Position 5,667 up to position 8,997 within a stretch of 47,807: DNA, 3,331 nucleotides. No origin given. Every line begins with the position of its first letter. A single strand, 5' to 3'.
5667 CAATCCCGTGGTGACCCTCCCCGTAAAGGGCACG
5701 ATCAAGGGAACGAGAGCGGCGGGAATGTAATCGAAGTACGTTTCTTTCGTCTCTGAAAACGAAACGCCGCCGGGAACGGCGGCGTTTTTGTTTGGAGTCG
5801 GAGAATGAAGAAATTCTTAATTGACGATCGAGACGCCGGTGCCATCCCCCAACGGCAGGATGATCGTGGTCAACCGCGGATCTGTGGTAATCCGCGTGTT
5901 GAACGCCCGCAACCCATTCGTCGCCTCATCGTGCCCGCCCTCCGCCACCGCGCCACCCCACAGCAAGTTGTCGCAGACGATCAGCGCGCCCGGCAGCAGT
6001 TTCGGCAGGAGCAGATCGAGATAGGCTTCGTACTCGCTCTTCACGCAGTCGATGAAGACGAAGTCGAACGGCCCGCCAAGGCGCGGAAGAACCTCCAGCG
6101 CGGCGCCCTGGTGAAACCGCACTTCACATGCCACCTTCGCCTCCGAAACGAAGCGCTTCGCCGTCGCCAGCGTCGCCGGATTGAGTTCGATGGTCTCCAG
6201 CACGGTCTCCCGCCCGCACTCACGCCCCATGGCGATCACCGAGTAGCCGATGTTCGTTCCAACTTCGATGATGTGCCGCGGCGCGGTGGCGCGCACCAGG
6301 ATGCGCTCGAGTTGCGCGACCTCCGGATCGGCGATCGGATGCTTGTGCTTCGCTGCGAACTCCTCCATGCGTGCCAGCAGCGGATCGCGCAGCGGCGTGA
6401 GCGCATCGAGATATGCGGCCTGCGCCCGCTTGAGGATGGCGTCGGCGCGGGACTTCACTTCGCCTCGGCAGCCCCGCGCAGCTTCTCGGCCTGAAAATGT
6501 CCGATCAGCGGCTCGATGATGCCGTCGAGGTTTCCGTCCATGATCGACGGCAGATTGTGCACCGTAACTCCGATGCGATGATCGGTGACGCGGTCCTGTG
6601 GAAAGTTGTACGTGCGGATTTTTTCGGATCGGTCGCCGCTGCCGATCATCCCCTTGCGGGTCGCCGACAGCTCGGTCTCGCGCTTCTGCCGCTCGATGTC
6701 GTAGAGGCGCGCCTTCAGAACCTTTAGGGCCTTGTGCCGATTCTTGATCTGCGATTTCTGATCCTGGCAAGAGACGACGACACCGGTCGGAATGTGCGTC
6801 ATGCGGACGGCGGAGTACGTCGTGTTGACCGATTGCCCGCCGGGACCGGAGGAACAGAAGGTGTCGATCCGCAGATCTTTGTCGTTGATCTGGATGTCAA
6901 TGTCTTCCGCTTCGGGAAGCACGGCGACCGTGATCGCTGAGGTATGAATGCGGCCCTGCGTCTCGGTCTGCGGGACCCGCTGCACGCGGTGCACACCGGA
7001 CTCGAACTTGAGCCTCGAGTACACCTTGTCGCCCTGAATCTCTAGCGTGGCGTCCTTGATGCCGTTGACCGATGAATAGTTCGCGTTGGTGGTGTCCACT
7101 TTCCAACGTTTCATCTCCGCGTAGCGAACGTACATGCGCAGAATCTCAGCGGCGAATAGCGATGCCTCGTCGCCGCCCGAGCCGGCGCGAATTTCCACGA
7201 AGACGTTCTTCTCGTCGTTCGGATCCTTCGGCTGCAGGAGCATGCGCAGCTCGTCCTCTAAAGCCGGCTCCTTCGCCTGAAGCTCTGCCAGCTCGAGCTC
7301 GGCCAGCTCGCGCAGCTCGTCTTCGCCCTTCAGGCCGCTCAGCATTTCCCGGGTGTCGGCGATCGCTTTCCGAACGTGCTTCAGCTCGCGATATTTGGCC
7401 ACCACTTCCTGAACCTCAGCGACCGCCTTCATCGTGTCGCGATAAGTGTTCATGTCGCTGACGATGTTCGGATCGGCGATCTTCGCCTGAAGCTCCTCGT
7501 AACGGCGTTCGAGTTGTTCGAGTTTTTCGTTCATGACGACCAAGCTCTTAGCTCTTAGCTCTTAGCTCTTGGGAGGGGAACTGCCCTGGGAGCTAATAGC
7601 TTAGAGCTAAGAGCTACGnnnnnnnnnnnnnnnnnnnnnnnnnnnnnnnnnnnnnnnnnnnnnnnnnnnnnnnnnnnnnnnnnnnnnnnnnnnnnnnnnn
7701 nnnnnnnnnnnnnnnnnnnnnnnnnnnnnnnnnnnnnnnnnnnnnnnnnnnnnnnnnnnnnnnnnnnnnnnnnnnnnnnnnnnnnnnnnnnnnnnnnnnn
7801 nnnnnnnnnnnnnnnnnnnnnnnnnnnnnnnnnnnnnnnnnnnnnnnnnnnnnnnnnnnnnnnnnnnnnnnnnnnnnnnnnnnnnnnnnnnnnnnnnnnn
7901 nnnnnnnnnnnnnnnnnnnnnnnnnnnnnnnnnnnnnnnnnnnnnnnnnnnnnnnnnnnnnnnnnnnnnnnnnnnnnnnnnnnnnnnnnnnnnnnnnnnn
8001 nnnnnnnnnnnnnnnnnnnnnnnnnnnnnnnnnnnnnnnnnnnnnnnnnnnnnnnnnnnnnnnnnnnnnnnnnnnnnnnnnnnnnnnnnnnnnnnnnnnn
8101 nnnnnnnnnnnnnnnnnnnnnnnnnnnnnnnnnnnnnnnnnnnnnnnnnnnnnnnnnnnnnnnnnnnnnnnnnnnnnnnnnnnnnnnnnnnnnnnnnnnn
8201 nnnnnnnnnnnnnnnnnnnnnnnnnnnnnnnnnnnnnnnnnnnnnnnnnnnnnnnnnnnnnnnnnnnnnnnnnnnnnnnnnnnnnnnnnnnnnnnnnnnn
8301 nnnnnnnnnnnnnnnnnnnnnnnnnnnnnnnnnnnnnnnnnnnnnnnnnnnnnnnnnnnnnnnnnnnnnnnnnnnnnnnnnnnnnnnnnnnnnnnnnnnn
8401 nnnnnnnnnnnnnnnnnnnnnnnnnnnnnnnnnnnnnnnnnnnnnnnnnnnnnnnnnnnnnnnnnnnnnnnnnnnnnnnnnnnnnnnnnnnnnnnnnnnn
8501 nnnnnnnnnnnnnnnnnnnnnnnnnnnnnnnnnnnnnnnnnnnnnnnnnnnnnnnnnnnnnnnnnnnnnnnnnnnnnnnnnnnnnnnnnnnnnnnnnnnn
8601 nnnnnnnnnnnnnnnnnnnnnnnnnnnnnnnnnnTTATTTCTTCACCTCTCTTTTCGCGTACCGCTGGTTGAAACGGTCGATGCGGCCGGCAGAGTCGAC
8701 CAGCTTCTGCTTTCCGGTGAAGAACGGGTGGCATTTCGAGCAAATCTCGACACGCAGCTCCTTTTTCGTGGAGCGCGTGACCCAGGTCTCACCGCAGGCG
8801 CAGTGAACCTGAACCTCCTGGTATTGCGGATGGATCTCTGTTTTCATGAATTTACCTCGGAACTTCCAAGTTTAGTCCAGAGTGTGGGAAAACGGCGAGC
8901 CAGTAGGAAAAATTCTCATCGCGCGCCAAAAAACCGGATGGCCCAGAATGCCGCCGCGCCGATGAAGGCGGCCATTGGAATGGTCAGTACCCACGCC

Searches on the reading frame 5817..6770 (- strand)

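Call 63: search_protein_families(library=pfam, proteins=[window:5817-6770:-])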
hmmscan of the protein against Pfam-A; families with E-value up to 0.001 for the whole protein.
window:5817-6770:- (317 aa): 3 families
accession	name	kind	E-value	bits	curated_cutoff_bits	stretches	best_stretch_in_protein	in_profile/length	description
PF01596.23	Methyltransf_3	-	3.7e-29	101.9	22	1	130-311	9-198/204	O-methyltransferase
PF13578.12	Methyltransf_24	-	6.3e-13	50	26.3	1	168-268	1-104/105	Methyltransferase domain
PF13649.12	Methyltransf_25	-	0.00012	23.1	27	1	167-240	1-70/97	Methyltransferase domain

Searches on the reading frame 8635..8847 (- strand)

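Call 63: search_protein_families(library=pfam, proteins=[window:8635-8847:-])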
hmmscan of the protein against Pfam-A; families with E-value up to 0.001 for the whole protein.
window:8635-8847:- (70 aa): 1 family
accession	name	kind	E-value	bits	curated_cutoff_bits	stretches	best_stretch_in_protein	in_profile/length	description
PF01197.23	Ribosomal_L31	-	5e-34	116.7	27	1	1-64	1-65/65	Ribosomal protein L31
